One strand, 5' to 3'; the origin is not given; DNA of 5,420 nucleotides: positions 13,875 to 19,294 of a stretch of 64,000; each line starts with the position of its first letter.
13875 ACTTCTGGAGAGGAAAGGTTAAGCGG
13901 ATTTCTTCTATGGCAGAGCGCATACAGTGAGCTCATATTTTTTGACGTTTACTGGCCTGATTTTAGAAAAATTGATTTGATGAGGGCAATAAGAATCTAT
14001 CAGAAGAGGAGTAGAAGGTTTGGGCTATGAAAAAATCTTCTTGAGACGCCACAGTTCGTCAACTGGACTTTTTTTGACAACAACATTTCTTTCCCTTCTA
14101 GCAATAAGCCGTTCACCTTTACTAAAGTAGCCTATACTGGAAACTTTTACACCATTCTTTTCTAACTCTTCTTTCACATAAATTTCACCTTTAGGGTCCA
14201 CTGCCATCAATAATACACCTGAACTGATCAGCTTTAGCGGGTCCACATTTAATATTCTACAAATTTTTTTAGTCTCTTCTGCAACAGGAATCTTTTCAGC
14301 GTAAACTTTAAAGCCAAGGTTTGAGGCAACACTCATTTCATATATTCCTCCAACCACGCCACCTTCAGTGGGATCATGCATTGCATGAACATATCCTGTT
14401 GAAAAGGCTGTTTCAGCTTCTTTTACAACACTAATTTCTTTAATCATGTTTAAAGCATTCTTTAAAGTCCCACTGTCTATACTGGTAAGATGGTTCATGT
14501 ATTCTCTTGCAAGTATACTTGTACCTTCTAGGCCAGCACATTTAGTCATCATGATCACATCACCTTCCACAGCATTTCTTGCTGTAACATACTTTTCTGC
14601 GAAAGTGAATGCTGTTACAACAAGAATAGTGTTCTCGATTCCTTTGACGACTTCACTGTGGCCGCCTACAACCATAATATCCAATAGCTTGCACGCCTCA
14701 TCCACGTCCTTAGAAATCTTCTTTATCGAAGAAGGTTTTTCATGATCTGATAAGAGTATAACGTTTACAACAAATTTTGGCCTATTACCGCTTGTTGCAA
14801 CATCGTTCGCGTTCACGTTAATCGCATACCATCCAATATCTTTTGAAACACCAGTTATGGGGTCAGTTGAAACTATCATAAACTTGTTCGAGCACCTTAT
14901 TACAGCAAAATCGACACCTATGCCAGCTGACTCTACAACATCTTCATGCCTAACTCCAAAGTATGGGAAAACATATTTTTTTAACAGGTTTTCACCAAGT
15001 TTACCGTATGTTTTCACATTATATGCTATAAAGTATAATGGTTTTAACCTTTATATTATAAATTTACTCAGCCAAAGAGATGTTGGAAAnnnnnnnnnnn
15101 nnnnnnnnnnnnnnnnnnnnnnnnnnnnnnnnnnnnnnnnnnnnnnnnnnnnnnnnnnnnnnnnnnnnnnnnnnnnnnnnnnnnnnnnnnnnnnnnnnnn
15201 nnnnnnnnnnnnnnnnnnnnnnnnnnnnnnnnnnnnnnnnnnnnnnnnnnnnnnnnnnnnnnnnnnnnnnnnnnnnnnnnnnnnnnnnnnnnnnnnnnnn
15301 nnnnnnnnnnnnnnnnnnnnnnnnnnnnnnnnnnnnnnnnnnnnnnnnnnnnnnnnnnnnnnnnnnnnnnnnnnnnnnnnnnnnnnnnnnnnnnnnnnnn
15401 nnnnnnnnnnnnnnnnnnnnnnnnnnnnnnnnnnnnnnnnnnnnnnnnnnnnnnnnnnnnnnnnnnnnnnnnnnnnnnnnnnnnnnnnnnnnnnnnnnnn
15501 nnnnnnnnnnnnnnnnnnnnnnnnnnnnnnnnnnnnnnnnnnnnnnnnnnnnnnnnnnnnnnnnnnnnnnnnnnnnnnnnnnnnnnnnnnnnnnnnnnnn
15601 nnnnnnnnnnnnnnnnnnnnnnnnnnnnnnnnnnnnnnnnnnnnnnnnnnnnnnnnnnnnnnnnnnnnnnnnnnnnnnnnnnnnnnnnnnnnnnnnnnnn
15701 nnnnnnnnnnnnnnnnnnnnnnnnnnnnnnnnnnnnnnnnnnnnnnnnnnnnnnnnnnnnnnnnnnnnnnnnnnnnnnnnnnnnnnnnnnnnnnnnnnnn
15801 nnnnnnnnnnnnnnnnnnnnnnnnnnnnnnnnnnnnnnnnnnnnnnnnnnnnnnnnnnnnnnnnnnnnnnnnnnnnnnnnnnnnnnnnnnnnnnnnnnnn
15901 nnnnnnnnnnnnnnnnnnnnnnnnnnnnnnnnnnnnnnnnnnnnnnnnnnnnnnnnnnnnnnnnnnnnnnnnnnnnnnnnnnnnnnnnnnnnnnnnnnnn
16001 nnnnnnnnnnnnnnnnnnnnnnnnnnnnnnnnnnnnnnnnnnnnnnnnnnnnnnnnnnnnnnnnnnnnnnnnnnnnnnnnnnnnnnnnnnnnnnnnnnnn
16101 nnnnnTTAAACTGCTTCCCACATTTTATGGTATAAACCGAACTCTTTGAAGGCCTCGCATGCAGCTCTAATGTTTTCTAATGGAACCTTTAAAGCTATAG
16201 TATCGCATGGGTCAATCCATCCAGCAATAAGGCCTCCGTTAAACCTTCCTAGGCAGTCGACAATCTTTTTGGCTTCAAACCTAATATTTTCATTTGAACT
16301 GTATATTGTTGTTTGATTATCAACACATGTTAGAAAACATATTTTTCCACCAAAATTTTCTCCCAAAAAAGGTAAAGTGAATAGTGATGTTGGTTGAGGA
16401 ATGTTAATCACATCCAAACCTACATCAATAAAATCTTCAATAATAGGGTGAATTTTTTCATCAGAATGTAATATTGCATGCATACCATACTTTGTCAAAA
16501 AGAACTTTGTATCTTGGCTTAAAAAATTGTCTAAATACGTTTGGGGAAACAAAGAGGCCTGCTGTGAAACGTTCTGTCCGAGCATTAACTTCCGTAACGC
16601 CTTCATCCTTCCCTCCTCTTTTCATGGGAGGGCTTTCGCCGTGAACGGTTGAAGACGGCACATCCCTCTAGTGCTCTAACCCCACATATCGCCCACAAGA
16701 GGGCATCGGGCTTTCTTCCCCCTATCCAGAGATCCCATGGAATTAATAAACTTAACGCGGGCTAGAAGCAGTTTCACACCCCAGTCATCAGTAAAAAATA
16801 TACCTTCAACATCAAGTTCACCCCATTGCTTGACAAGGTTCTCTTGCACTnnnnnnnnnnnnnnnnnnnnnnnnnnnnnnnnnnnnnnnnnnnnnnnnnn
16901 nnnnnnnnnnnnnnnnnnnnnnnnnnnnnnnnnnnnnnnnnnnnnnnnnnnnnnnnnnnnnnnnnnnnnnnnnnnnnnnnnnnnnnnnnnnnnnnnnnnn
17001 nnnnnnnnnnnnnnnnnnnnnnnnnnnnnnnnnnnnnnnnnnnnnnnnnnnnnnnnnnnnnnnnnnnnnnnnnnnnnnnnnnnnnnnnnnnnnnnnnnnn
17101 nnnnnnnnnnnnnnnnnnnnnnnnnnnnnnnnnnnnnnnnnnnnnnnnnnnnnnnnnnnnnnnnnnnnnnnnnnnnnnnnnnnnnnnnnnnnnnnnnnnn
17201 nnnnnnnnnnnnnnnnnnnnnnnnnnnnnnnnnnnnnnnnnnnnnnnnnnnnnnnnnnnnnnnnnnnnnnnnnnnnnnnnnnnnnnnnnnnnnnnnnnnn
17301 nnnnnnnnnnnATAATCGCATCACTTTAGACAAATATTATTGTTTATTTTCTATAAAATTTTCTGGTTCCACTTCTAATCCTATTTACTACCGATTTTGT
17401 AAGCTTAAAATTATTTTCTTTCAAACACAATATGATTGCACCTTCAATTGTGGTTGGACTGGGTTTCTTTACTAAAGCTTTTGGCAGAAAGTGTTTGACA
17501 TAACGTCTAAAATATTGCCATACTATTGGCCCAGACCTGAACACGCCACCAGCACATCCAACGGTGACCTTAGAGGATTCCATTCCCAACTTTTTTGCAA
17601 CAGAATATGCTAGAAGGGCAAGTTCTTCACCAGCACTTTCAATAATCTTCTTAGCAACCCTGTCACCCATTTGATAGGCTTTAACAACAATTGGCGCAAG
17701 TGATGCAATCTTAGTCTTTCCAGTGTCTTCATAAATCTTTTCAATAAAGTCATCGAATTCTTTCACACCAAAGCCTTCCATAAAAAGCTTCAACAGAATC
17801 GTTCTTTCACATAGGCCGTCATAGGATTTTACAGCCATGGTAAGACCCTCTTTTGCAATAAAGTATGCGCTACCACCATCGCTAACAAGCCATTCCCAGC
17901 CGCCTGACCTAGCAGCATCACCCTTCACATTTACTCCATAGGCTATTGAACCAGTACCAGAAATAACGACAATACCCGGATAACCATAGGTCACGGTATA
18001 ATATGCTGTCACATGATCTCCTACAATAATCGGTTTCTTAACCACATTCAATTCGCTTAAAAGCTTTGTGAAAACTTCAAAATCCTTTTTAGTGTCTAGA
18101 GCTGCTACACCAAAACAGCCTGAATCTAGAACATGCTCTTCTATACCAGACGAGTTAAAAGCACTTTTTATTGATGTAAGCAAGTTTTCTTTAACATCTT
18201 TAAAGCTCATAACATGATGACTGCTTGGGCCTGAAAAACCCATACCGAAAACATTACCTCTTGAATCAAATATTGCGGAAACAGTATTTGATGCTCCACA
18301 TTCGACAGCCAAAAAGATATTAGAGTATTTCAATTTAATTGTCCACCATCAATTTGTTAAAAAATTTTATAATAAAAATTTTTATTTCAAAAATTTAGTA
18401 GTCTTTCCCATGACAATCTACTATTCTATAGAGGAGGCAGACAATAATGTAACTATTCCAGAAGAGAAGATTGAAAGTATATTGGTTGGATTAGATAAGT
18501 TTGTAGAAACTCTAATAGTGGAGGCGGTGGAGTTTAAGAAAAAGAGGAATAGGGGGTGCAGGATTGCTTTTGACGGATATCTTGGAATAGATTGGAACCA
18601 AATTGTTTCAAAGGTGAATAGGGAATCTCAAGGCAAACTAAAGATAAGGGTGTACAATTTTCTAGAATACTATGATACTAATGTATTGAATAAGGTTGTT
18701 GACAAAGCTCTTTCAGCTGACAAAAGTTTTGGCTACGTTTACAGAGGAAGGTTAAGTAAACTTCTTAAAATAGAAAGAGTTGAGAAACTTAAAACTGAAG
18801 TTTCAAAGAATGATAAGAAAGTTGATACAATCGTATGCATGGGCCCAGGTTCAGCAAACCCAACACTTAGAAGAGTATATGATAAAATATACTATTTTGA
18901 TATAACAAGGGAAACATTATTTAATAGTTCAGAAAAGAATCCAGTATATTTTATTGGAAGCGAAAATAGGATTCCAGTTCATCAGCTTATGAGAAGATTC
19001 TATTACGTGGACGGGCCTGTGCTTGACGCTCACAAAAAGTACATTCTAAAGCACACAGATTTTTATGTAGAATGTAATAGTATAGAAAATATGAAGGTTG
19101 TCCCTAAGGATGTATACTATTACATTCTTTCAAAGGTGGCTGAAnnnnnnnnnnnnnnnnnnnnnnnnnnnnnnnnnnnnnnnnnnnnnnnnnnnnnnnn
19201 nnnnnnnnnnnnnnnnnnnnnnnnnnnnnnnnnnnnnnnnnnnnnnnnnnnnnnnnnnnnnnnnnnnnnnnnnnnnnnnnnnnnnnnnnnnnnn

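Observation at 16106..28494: Sugar/amino-sugar salvage island with Pot-type ABC importer in a Thaumarchaeota-like genome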

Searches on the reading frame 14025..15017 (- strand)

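Call 4: search_protein_families(library=pfam, proteins=[window:14025-15017:-], max_evalue=0.01)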
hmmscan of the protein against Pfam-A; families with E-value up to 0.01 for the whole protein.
window:14025-15017:- (330 aa): 2 families
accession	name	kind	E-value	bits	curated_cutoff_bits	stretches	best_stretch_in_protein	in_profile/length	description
PF02769.27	AIRS_C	-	1.3e-22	81.1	23.1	1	151-305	2-152/156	AIR synthase related protein, C-terminal domain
PF00586.29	AIRS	-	5.2e-15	56.3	24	1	36-136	3-108/112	AIR synthase related protein, N-terminal domain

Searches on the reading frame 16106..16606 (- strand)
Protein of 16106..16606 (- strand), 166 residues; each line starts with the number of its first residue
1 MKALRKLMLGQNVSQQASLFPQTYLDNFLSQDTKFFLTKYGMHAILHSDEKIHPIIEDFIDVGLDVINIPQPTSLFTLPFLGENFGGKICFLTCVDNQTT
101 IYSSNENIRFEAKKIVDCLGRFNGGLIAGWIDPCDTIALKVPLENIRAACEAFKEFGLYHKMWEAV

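Call 3: search_protein_families(library=pfam, proteins=[window:16106-16606:-], max_evalue=0.01)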
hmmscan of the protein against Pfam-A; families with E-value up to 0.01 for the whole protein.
window:16106-16606:- (166 aa): 1 family
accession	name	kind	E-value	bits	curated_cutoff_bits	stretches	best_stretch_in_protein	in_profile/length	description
PF01208.23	URO-D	-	0.00026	20.6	23.9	1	41-155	238-345/346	Uroporphyrinogen decarboxylase (URO-D)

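Call 5: search_protein_families(library=ncbifam, proteins=[window:16106-16606:-], max_evalue=0.001)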
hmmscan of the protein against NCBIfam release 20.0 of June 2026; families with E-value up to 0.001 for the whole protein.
window:16106-16606:- (166 aa): 2 families
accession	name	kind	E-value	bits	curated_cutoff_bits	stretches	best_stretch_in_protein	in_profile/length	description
NF040654.1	MtaA_Meth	equivalog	0.00083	18.4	400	0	19-156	207-335/337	methylcobamide:CoM methyltransferase MtaA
NF004889.0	PRK06252.1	subfamily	0.00094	18.3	244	0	19-156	209-336/340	methylcobalamin:coenzyme M methyltransferase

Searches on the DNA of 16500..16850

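Call 31: search_rna_families(source=window, start=16500, end=16850, threshold=evalue, max_evalue=10, show_alignments=2)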
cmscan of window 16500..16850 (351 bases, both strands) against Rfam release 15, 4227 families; matches with E-value up to 10: 0.
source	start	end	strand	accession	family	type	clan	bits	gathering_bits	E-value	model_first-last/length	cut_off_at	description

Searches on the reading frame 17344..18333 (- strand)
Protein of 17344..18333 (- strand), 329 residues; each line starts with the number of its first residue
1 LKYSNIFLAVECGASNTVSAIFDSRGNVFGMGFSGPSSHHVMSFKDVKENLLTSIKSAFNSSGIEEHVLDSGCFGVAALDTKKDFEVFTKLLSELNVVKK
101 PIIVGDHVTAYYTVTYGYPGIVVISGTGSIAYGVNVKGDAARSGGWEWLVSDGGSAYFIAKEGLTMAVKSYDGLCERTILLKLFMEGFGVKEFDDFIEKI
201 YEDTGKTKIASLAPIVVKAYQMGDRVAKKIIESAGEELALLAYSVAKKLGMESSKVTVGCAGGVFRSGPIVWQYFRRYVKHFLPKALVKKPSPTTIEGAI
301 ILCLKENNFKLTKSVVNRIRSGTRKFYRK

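Call 3: search_protein_families(library=pfam, proteins=[window:17344-18333:-], max_evalue=0.01)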
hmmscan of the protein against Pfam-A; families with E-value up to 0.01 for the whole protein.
window:17344-18333:- (329 aa): 1 family
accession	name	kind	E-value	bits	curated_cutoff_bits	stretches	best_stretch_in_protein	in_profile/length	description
PF01869.26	BcrAD_BadFG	-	8.2e-33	114.5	31.5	1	12-299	5-264/271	BadF/BadG/BcrA/BcrD ATPase family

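Call 5: search_protein_families(library=ncbifam, proteins=[window:17344-18333:-], max_evalue=0.001)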
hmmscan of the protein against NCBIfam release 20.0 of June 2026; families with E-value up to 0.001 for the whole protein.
window:17344-18333:- (329 aa): 1 family
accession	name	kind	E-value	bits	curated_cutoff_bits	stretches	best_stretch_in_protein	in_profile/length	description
NF046058.1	NagK_SO3507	equivalog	8.6e-25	87.8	370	1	4-247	8-247/295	N-acetylglucosamine kinase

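Call 63: search_solved_structures(query=window:17344-18333:-, max_evalue=0.001)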
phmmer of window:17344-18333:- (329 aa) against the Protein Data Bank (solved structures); distinct sequences matched with E-value up to 0.001: 5.
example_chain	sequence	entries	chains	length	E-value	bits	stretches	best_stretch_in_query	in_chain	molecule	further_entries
2e2n_A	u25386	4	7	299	2.3e-40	141.6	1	6-313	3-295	HEXOKINASE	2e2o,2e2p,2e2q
8zo3_A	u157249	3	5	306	5e-38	133.9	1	8-305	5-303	N-acetylmuramic acid/N-acetylglucosamine kinase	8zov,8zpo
2ch5_A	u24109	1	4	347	3.3e-11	45.8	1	106-271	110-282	NAGK PROTEIN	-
2ch6_A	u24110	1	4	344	3.4e-11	45.8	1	106-271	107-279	N-ACETYL-D-GLUCOSAMINE KINASE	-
1zc6_A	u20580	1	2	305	4.8e-07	32.1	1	8-263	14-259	probable N-acetylglucosamine kinase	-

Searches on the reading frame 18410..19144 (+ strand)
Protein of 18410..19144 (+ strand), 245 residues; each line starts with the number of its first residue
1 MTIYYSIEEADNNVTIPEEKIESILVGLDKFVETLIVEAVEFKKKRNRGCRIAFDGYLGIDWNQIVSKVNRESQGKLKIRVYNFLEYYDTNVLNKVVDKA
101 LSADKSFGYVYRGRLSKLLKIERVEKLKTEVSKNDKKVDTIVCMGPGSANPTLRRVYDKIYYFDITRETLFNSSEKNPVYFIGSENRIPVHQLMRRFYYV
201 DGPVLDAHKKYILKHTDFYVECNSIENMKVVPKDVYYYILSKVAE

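Call 99: search_protein_representatives(protein=window:18410-19144:+)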
Query: 245 residues. Proteins with E-value up to 0.001 (for the whole library): 90; up to 1e-10: 34; up to 1e-30: 5. The best 90 are listed.
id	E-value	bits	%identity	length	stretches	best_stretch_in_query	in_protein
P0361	5.8e-69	249.4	74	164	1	1-155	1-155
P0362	1.1e-60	222.3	54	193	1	1-184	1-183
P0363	8.8e-40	153.8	37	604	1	4-244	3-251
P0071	5.5e-39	151.2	37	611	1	8-245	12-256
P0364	1.7e-37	146.4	37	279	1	21-244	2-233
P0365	1.6e-30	123.6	36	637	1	45-242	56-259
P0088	2.4e-29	119.7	32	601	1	12-244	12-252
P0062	3.8e-28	115.8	31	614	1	1-244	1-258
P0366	5.4e-28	115.3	34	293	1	4-243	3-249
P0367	1.1e-25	107.7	32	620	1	14-242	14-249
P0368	1.6e-20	90.8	30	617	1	7-241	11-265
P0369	3.6e-20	89.7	31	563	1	50-243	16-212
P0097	4.5e-20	89.4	30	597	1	12-242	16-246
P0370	1.3e-19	87.9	34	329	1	45-242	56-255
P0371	1.0e-18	84.9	32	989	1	45-236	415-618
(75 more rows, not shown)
